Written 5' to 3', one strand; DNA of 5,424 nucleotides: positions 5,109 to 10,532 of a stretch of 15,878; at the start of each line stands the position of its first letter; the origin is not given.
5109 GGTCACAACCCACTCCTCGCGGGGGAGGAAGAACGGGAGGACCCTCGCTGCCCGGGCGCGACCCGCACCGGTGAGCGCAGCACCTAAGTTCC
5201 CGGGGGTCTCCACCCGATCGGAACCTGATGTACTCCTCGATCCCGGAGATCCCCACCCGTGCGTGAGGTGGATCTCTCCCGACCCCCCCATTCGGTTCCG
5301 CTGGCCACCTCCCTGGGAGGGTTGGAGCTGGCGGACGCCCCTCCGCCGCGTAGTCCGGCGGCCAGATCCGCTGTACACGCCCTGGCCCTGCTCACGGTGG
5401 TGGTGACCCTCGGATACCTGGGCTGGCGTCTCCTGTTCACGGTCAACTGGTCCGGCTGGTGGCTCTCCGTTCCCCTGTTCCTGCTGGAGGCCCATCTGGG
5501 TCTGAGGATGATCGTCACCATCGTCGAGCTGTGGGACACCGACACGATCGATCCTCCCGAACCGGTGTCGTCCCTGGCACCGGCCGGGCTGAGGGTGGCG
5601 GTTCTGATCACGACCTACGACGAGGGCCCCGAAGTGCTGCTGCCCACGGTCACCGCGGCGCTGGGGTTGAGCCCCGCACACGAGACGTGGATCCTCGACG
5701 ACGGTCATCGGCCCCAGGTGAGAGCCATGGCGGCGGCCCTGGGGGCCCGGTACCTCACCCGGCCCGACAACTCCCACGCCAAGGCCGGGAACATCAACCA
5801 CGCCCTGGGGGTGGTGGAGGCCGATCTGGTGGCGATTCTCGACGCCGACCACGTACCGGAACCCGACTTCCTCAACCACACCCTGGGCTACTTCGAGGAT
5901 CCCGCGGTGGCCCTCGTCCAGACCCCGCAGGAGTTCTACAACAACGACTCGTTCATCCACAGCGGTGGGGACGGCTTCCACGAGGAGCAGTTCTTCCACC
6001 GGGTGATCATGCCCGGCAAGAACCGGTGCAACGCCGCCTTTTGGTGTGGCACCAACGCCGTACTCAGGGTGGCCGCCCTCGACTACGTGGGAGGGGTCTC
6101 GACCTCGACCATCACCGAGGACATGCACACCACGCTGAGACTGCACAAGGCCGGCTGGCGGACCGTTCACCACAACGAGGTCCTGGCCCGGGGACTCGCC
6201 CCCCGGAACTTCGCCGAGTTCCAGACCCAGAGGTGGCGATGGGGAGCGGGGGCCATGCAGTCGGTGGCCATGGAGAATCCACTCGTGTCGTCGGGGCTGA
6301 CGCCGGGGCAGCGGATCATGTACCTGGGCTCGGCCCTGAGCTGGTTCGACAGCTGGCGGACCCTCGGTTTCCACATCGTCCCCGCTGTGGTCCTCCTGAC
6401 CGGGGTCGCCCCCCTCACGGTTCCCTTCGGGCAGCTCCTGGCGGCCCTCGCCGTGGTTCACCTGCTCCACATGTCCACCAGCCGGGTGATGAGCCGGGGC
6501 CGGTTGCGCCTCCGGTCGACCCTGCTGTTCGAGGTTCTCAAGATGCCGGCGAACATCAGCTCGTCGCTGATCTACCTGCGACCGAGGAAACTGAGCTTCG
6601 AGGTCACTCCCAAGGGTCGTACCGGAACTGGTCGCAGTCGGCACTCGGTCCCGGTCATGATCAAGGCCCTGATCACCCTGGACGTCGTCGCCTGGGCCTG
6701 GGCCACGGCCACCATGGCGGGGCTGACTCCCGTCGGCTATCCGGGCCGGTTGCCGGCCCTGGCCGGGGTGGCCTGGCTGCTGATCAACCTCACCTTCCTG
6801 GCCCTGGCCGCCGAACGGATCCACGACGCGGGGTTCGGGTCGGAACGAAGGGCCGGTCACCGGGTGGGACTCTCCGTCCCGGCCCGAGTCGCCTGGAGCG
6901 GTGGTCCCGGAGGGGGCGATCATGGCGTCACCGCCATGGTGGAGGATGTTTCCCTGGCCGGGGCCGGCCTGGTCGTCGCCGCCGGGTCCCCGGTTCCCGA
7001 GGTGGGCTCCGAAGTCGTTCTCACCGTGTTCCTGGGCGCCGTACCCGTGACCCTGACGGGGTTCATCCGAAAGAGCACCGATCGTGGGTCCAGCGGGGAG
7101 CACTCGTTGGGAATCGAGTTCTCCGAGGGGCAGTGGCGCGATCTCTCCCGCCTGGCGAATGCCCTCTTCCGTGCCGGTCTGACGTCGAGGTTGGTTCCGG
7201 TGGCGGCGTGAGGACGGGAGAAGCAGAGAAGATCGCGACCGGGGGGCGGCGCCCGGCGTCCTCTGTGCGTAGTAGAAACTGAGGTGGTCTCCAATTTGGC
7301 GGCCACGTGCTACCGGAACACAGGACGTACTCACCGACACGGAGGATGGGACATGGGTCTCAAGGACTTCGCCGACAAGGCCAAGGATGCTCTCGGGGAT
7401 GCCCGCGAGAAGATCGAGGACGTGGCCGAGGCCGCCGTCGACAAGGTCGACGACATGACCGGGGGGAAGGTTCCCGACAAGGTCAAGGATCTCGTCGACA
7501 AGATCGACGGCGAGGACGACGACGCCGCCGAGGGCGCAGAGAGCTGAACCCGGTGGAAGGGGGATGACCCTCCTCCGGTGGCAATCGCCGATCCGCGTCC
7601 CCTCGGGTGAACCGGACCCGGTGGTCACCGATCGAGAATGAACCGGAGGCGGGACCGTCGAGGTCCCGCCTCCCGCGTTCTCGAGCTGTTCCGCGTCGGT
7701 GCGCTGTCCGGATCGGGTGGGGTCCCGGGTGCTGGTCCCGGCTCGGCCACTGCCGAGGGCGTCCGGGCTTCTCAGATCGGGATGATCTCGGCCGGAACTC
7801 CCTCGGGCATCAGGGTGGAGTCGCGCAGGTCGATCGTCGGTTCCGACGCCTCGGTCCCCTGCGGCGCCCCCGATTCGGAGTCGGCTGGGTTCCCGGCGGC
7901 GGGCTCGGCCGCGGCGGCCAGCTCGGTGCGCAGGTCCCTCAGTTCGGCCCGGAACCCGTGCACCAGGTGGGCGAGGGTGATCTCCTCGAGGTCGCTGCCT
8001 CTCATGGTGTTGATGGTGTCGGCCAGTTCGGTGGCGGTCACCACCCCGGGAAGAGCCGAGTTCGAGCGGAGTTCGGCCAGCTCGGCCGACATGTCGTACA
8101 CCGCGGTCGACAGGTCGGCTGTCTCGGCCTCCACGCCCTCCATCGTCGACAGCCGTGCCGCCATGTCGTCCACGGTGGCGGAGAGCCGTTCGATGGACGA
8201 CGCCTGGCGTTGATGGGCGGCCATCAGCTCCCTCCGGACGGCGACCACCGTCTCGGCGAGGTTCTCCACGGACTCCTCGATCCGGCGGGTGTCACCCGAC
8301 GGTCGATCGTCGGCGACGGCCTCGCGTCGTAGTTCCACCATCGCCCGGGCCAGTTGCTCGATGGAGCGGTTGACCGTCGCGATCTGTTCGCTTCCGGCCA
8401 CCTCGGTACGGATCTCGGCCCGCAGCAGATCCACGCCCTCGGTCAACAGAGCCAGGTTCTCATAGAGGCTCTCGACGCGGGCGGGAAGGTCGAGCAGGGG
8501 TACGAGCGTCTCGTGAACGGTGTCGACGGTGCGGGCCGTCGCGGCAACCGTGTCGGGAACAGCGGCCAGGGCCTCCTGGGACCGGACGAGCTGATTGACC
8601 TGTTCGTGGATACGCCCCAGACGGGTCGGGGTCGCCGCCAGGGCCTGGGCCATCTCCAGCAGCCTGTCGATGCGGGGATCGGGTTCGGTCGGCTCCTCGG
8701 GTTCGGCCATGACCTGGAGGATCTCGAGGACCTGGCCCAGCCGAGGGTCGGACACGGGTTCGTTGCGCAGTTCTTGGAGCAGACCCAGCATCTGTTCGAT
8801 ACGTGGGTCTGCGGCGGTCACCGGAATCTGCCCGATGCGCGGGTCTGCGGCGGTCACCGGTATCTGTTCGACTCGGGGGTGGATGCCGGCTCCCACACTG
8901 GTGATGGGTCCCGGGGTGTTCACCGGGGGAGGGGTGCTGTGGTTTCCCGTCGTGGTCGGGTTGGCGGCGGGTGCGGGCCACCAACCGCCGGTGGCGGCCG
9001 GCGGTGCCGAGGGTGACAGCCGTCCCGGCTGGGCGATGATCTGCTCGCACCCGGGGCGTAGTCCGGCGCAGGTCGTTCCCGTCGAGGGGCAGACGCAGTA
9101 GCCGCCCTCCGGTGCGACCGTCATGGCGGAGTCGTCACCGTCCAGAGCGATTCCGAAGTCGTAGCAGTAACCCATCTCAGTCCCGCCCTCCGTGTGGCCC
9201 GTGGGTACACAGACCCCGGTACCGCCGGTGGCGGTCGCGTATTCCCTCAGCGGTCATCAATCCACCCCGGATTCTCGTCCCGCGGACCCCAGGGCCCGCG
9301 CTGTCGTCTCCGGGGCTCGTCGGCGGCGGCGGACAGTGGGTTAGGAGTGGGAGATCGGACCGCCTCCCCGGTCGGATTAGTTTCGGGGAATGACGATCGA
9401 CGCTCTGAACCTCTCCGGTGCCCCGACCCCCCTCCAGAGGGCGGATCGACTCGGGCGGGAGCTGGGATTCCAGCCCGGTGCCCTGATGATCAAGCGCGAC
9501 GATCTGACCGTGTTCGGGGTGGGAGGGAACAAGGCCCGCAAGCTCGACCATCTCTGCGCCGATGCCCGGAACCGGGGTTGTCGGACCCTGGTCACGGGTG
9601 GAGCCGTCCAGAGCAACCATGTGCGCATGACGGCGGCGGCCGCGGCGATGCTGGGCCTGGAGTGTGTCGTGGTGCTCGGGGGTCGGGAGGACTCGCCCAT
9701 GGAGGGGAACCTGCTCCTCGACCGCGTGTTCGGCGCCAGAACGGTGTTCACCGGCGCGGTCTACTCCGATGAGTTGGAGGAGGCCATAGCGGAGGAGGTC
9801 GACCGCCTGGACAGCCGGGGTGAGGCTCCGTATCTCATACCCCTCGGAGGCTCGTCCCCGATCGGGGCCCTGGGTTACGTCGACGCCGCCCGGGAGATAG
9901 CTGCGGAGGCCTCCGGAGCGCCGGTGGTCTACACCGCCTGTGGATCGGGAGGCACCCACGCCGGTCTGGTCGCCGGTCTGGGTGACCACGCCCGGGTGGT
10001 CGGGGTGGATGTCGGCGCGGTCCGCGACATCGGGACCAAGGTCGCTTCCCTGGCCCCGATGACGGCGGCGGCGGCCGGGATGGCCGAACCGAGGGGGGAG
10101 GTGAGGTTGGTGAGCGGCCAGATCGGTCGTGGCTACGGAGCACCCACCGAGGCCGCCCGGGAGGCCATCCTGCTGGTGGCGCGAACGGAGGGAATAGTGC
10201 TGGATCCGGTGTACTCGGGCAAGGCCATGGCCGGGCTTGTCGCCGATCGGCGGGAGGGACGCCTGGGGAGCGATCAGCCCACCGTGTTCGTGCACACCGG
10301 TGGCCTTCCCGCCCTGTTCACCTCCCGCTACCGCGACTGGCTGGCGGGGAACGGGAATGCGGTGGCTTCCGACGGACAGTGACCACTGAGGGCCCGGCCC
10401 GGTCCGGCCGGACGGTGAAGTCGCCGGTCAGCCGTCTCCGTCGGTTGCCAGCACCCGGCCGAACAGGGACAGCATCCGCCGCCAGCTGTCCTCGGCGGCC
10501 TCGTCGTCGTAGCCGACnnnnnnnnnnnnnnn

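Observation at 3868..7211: Divergent pair: c-di-GMP-gated GT2 beta-glycan synthase (GT2-PilZ fusion, no BcsB) and a membrane-anchored GH26 hydrolase. This is a candidate uncharacterised exopolysaccharide module.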

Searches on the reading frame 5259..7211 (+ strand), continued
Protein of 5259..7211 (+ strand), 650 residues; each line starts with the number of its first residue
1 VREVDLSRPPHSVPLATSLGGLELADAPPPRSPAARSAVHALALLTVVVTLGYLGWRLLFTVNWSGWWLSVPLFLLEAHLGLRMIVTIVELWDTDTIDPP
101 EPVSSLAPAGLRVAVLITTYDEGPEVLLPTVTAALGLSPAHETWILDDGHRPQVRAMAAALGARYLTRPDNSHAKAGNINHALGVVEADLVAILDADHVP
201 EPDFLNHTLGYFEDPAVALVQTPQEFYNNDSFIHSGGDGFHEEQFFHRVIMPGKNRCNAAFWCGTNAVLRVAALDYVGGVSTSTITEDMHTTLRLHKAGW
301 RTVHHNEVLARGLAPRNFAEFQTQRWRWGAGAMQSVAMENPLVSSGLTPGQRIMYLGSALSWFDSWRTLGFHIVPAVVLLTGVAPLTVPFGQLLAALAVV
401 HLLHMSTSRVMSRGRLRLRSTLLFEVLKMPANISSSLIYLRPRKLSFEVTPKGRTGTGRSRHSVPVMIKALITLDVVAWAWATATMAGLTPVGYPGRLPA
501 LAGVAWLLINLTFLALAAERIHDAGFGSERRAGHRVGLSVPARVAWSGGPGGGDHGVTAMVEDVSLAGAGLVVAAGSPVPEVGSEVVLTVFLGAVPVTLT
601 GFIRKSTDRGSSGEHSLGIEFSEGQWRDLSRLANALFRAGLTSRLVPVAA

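Call 64: search_protein_families(library=pfam, proteins=[L076:6534-7724:+, L076:10219-11319:+, L076:11322-12728:+, L080:5349-7814:-, L080:10059-10874:+, L064:1022-2632:+, L016:4295-7135:+, L079:5776-7812:+, L079:10132-11028:+, L078:9788-12283:+], max_evalue=0.001)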
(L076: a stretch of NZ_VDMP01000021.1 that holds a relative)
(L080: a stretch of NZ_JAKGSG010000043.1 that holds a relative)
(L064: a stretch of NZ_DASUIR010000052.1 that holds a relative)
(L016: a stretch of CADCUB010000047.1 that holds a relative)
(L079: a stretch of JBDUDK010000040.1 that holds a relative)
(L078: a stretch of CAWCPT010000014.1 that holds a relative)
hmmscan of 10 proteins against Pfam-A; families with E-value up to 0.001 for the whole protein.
L076:6534-7724:+ (396 aa): 1 family
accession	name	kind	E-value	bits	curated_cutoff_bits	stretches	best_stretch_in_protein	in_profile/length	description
PF07676.18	PD40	-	4.7e-07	30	20.9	0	234-249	15-30/38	WD40-like Beta Propeller Repeat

L076:10219-11319:+ (366 aa): 7 families
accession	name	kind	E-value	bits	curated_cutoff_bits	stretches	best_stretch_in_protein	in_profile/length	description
PF07728.20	AAA_5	-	8.9e-13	48.9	22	1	111-267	1-139/139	AAA domain (dynein-related subfamily)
PF00004.35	AAA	-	2.4e-12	47.9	21.2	1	112-267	1-123/131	ATPase family associated with various cellular activities (AAA)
PF07724.20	AAA_2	-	3.4e-10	40.6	27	1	112-274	6-137/166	AAA domain (Cdc48 subfamily)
PF07726.17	AAA_3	-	1.2e-06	28.9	27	0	206-254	64-110/131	ATPase family associated with various cellular activities (AAA)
PF13191.12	AAA_16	-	2.3e-05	25.4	32.6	1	110-226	25-154/167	AAA ATPase domain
PF05496.18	RuvB_N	-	7.6e-05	23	27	0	112-137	36-61/159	Holliday junction DNA helicase RuvB P-loop domain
PF13401.12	AAA_22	-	0.00022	22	27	1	111-220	7-100/130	AAA domain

L076:11322-12728:+ (468 aa): 1 family
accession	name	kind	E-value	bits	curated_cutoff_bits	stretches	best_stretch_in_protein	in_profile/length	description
PF05762.20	VWA_CoxE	-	2.5e-43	148.5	26.4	1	243-461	5-221/222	VWA domain containing CoxE-like protein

L080:5349-7814:- (821 aa): 1 family
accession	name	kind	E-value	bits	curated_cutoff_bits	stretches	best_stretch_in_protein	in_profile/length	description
PF04542.20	Sigma70_r2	-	3.8e-13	49.5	24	1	60-119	1-62/71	Sigma-70 region 2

L080:10059-10874:+ (271 aa): 1 family
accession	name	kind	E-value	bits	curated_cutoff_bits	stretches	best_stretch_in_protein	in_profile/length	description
PF00563.25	EAL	-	2.2e-66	224.1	31.3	1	8-239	2-234/236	EAL domain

L064:1022-2632:+ (536 aa): 0 families

L016:4295-7135:+ (946 aa): 3 families
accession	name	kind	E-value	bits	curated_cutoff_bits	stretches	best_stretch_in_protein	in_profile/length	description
PF01131.25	Topoisom_bac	-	1.5e-113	380.3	35.1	1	173-620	2-409/411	DNA topoisomerase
PF13368.11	Toprim_C_rpt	-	2.2e-70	232.9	22.3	4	857-913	1-57/57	Topoisomerase C-terminal repeat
PF01751.28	Toprim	-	4.7e-21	75.2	23.1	1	37-158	2-96/96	Toprim domain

L079:5776-7812:+ (678 aa): 2 families
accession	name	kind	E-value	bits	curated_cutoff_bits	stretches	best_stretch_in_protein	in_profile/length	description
PF00082.27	Peptidase_S8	-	3.2e-43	148.5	21.8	1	129-407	1-274/288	Subtilase family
PF17957.7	Big_7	-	1.9e-15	57.7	24.1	1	470-539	1-70/70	Bacterial Ig domain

L079:10132-11028:+ (298 aa): 4 families
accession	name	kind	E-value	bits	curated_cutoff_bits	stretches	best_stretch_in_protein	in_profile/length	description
PF13561.12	adh_short_C2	-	4.6e-59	200.3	27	1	60-295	1-236/236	Enoyl-(Acyl carrier protein) reductase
PF00106.31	adh_short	-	6.7e-57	192.6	26.6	1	54-246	1-193/195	short chain dehydrogenase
PF08659.16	KR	-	3.8e-14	53.4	22.6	1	56-207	3-154/180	KR domain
PF23441.1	SDR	-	6.7e-06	26.1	27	1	55-294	9-255/258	SDR-like rossmann domain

L078:9788-12283:+ (831 aa): 2 families
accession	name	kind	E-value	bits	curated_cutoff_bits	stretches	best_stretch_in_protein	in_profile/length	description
PF00563.25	EAL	-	2.3e-62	210.9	31.3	1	575-808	2-236/236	EAL domain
PF00990.26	GGDEF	-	6.1e-43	146.8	23.8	1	397-554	1-160/161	Diguanylate cyclase, GGDEF domain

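Call 69: get_annotated_region(hit=H11, flank=4000)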
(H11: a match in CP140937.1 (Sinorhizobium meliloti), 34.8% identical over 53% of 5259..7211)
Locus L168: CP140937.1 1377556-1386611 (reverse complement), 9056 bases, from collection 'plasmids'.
description: Sinorhizobium meliloti strain ml21 plasmid pSymB, complete sequence
organism: Sinorhizobium meliloti (NCBI taxid 382)
taxonomy: Bacteria; Pseudomonadota; Alphaproteobacteria; Hyphomicrobiales; Rhizobiaceae; Sinorhizobium; Sinorhizobium meliloti
host: -; source: Medicago lupulina,whole organism; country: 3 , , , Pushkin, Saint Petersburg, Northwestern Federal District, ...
typing (MOB-suite, as given by PLSDB): mobilizable; relaxase MOBQ
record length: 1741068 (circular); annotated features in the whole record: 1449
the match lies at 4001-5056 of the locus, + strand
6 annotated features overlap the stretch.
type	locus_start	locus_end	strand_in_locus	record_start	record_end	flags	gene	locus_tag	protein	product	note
CDS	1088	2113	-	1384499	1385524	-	-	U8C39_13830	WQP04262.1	sensor domain-containing diguanylate cyclase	-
CDS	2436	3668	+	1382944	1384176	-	-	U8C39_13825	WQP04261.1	efflux RND transporter periplasmic adaptor subunit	-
CDS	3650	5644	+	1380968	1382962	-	-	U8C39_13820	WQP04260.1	glycosyltransferase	-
CDS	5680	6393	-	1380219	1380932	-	-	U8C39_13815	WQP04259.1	transcriptional regulator NanR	-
CDS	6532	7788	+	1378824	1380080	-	oiaX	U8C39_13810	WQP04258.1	3-oxo-isoapionate-4-phosphate decarboxylase OiaX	-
CDS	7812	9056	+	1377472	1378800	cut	-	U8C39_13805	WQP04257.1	four-carbon acid sugar kinase family protein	-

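Call 70: get_annotated_region(hit=H2, flank=3000)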
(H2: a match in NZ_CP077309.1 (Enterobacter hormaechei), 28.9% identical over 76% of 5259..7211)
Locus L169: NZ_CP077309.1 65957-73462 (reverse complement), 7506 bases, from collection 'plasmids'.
description: Enterobacter hormaechei strain FDAARGOS 1433 plasmid unnamed1
organism: Enterobacter hormaechei (NCBI taxid 158836)
taxonomy: Bacteria; Pseudomonadota; Gammaproteobacteria; Enterobacterales; Enterobacteriaceae; Enterobacter; Enterobacter hormaechei
host: -; source: -; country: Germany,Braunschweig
typing (MOB-suite, as given by PLSDB): non-mobilizable
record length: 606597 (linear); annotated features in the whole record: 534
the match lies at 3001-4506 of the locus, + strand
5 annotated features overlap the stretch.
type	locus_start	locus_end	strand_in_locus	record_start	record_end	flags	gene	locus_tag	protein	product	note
CDS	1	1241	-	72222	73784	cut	bcsE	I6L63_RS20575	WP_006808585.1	cellulose biosynthesis c-di-GMP-binding protein BcsE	-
CDS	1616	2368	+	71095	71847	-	bcsQ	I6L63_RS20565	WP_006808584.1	cellulose biosynthesis protein BcsQ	-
CDS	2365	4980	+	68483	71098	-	bcsA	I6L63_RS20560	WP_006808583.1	UDP-forming cellulose synthase catalytic subunit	GO:0030244 - cellulose biosynthetic process [Evidence IEA]; GO:0006011 - UDP-glucose metabolic process [Evidence IEA]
CDS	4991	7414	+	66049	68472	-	bcsB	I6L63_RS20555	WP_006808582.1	cellulose biosynthesis cyclic di-GMP-binding regulatory protein BcsB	-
CDS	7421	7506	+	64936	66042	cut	bcsZ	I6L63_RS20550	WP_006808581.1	cellulose synthase complex periplasmic endoglucanase BcsZ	GO:0005975 - carbohydrate metabolic process [Evidence IEA]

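Call 81: search_protein_families(library=pfam, alignment_id=A3, max_evalue=0.00001)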
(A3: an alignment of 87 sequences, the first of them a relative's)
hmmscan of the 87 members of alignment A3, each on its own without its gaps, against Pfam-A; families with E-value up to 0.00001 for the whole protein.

A. member 1, L007:6494-7831:+ (445 aa): 1 family
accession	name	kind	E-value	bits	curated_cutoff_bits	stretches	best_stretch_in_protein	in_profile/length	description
PF00368.23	HMG-CoA_red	-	1.8e-75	254.7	27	1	71-439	20-364/368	Hydroxymethylglutaryl-coenzyme A reductase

B. families by the number of members that match (of 87 scanned): 102 families (the first 25 are shown)
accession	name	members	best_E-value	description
PF00563.25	EAL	4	1.4e-72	EAL domain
PF03551.20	PadR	4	1.9e-19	Transcriptional regulator PadR-like family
PF13561.12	adh_short_C2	3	4.6e-59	Enoyl-(Acyl carrier protein) reductase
PF00106.31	adh_short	3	6.7e-57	short chain dehydrogenase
PF13563.12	2_5_RNA_ligase2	3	1.8e-20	2'-5' RNA ligase superfamily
PF07724.20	AAA_2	2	1.2e-71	AAA domain (Cdc48 subfamily)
PF07690.21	MFS_1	2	6.7e-62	Major Facilitator Superfamily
PF00990.26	GGDEF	2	6.1e-43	Diguanylate cyclase, GGDEF domain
PF02720.22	DUF222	2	1.1e-35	Domain of unknown function (DUF222)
PF00004.35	AAA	2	2.8e-23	ATPase family associated with various cellular activities (AAA)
PF00561.26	Abhydrolase_1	2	1.1e-22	alpha/beta hydrolase fold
PF07728.20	AAA_5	2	1.6e-19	AAA domain (dynein-related subfamily)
PF13185.12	GAF_2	2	3.9e-15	GAF domain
PF08659.16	KR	2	3.8e-14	KR domain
PF01323.26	DSBA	2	8.7e-12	DSBA-like thioredoxin domain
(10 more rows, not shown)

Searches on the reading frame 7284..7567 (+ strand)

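Call 7: search_protein_families(library=pfam, proteins=[window:7284-7547:+], max_evalue=0.01)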
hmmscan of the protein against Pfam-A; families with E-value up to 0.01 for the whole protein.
window:7284-7547:+ (87 aa): 2 families
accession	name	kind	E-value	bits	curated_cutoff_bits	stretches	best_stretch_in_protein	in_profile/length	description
PF14013.11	MT0933_antitox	-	3e-07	31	27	1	31-76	2-47/49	MT0933-like antitoxin protein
PF05957.18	DUF883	-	0.0023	18.3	25.4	1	26-58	18-50/53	DUF883 N-terminal domain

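Call 8: search_protein_families(library=pfam, proteins=[window:7307-7567:+], max_evalue=0.01)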
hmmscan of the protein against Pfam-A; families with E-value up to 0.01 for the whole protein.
window:7307-7567:+ (86 aa): 0 families

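Call 48: search_protein_families(library=ncbifam, proteins=[window:7284-7547:+], max_evalue=0.01)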
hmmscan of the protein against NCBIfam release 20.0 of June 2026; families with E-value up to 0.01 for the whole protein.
window:7284-7547:+ (87 aa): 0 families

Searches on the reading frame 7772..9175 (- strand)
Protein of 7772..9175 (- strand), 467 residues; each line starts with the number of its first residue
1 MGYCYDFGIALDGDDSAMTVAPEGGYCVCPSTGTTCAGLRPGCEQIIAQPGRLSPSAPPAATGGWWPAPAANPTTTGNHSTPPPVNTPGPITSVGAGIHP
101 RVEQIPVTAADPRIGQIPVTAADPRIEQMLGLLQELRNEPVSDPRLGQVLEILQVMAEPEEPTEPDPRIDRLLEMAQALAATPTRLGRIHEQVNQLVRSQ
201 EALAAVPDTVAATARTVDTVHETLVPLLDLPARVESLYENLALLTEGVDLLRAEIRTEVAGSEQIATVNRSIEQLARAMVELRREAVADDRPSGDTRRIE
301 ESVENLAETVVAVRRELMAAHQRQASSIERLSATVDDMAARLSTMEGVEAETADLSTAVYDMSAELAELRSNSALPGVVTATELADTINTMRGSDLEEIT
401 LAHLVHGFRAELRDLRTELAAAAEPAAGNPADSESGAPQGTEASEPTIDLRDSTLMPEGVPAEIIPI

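Call 7: search_protein_families(library=pfam, proteins=[window:7772-9175:-], max_evalue=0.01)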
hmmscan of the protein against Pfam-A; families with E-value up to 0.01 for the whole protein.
window:7772-9175:- (467 aa): 0 families

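Call 48: search_protein_families(library=ncbifam, proteins=[window:7772-9175:-], max_evalue=0.01)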
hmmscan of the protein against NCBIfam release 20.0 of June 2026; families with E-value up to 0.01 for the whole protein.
window:7772-9175:- (467 aa): 6 families
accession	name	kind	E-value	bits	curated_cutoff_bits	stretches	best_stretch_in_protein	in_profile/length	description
TIGR02169.1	SMC_prok_A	equivalog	0.00018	19.3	729.4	1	227-430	346-549/1165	chromosome segregation protein SMC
NF033930.1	pneumo_PspA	exception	0.00068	18.5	850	1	259-441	209-368/659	pneumococcal surface protein A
NF045487.1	ASRP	equivalog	0.00068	18.4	300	1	232-372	125-468/593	archaea-specific SMC-related protein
NF047515.1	SpiroCoCo_C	equivalog_domain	0.0021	17.3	125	0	167-339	111-266/313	SpiroCoCo family coiled-coil protein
NF003034.1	PRK03918.1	equivalog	0.0032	15.5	700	1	177-365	193-377/878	DNA double-strand break repair ATPase Rad50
TIGR02168.1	SMC_prok_B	equivalog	0.0036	15.1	567.35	1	177-370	735-930/1181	chromosome segregation protein SMC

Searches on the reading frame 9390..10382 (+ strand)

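Call 7: search_protein_families(library=pfam, proteins=[window:9390-10382:+], max_evalue=0.01)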
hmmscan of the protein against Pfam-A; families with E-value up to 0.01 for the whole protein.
window:9390-10382:+ (330 aa): 1 family
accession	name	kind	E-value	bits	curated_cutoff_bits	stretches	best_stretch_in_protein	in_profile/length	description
PF00291.31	PALP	-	3.3e-49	168.3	35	1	9-304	4-295/295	Pyridoxal-phosphate dependent enzyme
